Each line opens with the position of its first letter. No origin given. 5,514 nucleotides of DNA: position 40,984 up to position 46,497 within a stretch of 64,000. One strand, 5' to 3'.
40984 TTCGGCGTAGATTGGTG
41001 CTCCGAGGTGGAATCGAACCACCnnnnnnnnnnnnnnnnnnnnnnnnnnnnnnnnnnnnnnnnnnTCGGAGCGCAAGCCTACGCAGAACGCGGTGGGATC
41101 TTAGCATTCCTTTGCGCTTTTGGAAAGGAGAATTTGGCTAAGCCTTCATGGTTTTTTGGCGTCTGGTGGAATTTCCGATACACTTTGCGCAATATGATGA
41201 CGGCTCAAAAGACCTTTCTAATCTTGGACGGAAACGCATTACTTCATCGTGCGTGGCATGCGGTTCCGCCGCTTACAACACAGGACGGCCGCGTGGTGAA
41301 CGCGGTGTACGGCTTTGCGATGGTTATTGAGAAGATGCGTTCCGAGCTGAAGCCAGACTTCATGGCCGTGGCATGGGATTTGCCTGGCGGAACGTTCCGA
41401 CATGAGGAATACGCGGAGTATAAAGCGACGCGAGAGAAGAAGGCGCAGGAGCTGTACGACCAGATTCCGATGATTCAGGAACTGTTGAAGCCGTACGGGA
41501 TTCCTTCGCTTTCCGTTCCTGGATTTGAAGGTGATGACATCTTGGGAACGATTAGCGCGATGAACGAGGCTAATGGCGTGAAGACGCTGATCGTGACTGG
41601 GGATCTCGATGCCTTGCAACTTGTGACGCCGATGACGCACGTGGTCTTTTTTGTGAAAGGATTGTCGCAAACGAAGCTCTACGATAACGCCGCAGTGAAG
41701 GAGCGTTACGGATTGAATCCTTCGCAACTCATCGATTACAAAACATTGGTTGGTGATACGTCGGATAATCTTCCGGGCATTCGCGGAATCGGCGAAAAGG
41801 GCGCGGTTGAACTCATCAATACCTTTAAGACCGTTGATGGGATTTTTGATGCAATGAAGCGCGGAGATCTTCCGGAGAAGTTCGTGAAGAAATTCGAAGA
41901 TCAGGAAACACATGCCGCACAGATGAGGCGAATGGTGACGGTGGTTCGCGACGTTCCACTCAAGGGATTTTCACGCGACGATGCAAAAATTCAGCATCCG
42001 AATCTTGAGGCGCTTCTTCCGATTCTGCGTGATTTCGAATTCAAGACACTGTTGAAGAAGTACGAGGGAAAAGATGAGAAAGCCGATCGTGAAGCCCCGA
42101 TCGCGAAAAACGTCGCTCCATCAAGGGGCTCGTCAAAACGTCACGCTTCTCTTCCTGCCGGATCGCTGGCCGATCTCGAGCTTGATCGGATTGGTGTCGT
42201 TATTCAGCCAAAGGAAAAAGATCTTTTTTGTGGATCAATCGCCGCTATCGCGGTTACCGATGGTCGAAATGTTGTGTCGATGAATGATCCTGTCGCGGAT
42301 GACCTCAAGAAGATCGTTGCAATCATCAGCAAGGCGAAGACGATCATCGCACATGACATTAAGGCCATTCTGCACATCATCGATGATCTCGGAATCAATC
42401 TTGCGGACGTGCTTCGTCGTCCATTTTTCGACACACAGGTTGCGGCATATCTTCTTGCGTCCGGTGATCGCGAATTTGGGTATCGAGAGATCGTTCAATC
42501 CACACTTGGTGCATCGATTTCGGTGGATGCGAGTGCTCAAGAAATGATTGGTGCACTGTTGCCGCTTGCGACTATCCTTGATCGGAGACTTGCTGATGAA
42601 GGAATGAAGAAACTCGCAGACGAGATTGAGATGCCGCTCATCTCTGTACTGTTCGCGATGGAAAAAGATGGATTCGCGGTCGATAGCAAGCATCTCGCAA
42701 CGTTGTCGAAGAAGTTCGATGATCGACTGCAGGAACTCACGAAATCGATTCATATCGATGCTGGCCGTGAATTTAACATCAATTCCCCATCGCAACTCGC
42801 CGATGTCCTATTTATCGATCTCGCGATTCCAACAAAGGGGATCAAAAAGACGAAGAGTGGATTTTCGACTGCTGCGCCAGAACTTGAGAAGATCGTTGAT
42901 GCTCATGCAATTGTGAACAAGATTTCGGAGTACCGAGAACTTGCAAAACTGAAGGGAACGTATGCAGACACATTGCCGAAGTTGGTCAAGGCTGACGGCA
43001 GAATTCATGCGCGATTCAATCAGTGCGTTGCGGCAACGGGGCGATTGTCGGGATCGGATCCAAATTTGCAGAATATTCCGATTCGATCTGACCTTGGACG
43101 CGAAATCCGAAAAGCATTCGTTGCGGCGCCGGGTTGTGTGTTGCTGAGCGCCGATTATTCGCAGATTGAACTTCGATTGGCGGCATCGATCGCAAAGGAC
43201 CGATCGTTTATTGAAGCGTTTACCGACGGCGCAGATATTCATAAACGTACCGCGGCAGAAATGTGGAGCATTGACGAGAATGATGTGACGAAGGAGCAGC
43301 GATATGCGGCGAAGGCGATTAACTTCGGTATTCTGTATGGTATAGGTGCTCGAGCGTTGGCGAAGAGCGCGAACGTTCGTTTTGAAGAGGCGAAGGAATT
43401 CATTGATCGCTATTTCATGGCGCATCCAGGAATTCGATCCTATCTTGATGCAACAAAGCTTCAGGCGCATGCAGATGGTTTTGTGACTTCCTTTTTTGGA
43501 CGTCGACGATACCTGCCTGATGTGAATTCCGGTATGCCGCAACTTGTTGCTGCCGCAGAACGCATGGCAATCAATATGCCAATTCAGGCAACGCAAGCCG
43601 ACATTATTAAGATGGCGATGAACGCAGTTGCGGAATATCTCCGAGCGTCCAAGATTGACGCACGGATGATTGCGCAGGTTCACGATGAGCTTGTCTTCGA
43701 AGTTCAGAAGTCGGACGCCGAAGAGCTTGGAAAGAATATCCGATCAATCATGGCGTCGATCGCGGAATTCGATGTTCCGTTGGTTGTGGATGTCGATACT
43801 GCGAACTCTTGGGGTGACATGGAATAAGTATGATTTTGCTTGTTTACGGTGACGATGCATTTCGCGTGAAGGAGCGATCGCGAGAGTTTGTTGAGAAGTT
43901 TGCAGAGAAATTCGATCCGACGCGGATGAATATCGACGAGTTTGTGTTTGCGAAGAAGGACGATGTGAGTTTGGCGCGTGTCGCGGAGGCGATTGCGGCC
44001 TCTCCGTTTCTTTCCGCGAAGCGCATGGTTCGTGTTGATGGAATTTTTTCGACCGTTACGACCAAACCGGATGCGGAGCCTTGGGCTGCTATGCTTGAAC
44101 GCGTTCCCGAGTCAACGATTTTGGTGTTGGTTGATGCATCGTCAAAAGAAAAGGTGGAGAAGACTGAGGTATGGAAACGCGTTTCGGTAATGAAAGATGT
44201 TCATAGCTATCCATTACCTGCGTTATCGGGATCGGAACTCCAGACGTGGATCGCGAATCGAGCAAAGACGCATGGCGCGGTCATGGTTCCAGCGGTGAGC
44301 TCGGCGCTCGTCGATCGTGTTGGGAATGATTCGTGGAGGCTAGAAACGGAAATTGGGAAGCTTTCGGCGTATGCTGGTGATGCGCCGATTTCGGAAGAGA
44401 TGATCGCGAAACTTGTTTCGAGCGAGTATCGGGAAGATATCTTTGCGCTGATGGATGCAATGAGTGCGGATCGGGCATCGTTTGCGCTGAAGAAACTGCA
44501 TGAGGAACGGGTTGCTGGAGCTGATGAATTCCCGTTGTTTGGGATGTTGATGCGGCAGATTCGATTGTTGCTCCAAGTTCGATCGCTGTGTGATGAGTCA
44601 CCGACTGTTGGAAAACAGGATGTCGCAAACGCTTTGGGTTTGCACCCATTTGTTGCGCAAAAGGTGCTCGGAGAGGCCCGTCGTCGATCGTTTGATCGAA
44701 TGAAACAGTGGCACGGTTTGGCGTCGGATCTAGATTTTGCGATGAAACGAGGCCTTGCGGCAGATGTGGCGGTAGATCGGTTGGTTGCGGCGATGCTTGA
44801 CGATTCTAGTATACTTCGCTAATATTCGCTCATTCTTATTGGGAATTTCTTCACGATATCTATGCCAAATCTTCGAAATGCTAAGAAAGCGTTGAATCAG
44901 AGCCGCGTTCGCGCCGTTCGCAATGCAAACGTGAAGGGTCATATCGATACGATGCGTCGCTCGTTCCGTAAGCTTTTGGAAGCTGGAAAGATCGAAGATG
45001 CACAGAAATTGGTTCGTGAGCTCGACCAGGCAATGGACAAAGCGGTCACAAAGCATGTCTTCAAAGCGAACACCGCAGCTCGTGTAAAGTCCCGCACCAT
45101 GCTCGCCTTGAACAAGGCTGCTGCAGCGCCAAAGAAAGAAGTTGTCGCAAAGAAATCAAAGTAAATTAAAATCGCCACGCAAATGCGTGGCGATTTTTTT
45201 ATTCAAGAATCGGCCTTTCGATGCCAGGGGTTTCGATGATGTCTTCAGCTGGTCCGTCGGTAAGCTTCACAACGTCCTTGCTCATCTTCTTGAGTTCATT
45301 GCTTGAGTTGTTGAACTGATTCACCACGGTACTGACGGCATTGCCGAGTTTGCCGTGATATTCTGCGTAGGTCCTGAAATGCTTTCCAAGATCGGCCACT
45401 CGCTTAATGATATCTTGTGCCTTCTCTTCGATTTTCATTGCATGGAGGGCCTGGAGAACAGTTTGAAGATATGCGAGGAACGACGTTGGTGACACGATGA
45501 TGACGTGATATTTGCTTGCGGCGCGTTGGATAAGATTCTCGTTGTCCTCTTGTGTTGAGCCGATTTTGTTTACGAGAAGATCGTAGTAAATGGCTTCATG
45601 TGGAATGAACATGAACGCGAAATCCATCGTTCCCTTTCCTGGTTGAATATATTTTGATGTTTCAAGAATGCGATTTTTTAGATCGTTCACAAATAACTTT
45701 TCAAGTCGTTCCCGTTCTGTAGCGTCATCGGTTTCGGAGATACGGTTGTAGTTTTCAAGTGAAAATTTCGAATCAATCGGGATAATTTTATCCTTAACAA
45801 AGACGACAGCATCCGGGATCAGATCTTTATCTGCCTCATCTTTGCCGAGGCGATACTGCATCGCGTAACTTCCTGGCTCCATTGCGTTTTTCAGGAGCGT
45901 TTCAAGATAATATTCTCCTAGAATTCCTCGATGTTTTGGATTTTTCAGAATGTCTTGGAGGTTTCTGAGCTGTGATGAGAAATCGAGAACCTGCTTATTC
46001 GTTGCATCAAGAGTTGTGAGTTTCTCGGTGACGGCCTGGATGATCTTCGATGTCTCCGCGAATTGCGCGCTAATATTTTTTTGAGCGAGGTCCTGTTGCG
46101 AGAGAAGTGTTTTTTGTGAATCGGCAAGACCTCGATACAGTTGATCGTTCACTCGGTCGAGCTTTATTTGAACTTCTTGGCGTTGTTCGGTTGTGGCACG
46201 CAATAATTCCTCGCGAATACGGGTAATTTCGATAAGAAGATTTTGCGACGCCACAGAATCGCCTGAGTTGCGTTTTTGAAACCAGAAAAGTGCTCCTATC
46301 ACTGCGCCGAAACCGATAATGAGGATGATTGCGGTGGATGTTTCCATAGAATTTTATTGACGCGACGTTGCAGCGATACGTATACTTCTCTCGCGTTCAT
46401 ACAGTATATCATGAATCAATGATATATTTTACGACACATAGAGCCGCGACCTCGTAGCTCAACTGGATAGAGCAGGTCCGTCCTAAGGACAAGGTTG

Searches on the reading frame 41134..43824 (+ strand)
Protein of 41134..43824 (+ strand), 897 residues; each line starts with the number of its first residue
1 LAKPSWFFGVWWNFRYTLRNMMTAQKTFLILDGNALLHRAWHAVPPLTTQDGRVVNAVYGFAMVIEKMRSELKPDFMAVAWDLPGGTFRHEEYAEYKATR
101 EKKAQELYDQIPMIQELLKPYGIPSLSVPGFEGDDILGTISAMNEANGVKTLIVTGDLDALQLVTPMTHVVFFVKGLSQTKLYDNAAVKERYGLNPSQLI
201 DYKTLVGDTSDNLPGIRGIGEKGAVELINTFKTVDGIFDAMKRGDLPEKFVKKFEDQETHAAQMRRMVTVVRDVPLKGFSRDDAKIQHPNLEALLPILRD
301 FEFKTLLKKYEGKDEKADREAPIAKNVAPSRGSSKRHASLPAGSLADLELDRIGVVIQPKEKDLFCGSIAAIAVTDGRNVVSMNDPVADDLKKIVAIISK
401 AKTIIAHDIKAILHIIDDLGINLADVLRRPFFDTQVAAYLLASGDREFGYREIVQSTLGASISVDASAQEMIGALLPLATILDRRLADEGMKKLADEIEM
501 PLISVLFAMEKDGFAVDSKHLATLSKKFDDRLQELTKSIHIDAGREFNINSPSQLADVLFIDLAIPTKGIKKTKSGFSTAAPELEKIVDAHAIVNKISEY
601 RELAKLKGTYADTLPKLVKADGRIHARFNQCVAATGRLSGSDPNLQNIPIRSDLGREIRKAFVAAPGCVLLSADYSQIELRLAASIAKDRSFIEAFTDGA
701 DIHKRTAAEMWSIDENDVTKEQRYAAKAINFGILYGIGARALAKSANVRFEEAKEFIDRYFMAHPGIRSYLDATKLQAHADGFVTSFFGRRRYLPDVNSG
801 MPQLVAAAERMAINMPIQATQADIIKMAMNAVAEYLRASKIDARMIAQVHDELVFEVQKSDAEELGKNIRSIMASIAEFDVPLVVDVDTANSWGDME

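Call 22: search_protein_families(library=pfam, proteins=[window:41134-43824:+], max_evalue=0.001)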
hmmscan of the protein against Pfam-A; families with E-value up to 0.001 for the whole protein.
window:41134-43824:+ (897 aa): 3 families
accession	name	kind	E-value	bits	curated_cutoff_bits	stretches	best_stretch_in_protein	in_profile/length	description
PF00476.26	DNA_pol_A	-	8.7e-143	476.3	34.3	1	519-895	2-381/381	DNA polymerase family A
PF02739.22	5_3_exonuc_N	-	6.1e-49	166.3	34.3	1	28-193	2-164/164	5'-3' exonuclease, N-terminal resolvase-like domain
PF01367.25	5_3_exonuc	-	1.7e-23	83.4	40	1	195-290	2-95/97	5'-3' exonuclease, C-terminal SAM fold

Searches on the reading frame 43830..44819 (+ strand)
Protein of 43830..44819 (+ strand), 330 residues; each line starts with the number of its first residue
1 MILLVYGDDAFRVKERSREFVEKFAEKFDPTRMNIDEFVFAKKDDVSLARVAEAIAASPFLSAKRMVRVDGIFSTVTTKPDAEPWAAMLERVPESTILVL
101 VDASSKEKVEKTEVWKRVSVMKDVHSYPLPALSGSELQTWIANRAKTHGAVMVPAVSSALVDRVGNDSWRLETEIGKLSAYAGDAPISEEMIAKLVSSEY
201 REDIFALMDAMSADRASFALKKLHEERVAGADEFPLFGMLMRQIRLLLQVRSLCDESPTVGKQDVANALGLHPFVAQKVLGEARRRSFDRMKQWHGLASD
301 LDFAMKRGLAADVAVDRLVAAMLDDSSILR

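Call 22: search_protein_families(library=pfam, proteins=[window:43830-44819:+], max_evalue=0.001)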
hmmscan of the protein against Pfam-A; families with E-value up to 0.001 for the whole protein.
window:43830-44819:+ (330 aa): 1 family
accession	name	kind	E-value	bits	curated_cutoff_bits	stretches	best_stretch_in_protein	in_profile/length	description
PF21694.2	DNA_pol3_delta_C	-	7.4e-17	61.9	27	1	202-311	2-109/121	DNA polymerase III delta subunit, C-terminal domain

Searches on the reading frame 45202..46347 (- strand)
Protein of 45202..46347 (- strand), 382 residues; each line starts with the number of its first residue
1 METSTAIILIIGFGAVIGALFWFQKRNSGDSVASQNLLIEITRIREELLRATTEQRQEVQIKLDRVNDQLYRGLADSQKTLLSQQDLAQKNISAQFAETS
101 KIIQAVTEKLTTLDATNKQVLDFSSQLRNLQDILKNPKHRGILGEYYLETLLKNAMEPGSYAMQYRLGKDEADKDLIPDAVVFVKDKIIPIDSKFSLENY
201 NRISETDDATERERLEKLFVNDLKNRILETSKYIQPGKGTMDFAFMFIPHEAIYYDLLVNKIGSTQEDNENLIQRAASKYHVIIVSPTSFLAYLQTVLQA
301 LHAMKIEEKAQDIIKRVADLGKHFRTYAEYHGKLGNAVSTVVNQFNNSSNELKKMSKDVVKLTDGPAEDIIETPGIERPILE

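Call 22: search_protein_families(library=pfam, proteins=[window:45202-46347:-], max_evalue=0.001)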
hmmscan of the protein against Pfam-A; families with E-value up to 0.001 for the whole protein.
window:45202-46347:- (382 aa): 1 family
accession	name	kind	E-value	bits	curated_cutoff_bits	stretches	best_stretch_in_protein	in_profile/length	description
PF02646.22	RmuC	-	7.7e-49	166.8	26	1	83-354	12-273/291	RmuC family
